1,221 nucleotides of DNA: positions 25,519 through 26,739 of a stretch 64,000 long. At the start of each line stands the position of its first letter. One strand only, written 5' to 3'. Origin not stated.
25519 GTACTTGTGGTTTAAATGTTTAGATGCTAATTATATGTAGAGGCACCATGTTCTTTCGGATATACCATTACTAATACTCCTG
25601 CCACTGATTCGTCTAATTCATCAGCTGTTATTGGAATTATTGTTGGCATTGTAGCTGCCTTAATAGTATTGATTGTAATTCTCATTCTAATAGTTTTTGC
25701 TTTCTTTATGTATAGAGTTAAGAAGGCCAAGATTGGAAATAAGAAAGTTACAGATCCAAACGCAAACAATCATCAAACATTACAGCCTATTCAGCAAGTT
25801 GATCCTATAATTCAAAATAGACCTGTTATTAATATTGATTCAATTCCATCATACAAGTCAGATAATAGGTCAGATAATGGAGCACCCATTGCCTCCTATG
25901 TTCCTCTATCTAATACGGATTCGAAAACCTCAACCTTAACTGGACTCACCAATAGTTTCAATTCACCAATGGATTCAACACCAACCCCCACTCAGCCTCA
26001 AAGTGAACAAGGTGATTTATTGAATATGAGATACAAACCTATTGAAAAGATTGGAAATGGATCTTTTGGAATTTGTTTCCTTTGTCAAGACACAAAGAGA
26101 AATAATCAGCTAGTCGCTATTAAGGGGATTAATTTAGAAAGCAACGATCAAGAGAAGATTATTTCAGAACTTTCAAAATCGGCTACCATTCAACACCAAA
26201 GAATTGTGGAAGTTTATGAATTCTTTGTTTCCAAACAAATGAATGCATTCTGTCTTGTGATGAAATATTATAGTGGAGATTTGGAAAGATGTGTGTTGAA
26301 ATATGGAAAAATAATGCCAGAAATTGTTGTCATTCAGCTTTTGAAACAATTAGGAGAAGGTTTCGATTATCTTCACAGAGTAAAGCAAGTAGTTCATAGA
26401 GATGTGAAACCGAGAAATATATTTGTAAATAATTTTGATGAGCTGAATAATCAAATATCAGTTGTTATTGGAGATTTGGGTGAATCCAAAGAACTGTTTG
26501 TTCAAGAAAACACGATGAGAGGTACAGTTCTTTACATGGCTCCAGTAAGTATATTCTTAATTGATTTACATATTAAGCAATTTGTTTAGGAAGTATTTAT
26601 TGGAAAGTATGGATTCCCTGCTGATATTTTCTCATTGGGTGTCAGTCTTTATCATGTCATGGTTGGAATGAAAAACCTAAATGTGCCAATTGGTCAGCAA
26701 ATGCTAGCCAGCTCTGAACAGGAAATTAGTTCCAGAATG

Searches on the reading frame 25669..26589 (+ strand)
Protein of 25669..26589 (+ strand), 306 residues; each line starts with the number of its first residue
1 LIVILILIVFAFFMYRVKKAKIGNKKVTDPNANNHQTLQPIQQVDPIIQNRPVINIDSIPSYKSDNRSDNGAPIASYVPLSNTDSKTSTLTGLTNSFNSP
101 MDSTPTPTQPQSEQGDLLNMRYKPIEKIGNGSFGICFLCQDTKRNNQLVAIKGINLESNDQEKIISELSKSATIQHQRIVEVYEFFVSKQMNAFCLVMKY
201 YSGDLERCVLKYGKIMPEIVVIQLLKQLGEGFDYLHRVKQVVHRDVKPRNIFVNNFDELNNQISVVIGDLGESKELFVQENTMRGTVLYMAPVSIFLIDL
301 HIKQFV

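Call 20: search_protein_families(library=pfam, proteins=[window:25669-26589:+], max_evalue=0.001)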
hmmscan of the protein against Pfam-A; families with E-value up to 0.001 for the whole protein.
window:25669-26589:+ (306 aa): 2 families
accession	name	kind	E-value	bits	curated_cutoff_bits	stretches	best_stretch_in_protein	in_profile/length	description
PF00069.31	Pkinase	-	2.2e-31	109.7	31.7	1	122-292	1-166/263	Protein kinase domain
PF07714.23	PK_Tyr_Ser-Thr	-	5.4e-20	72.2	23.1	1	125-292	4-173/258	Protein tyrosine and serine/threonine kinase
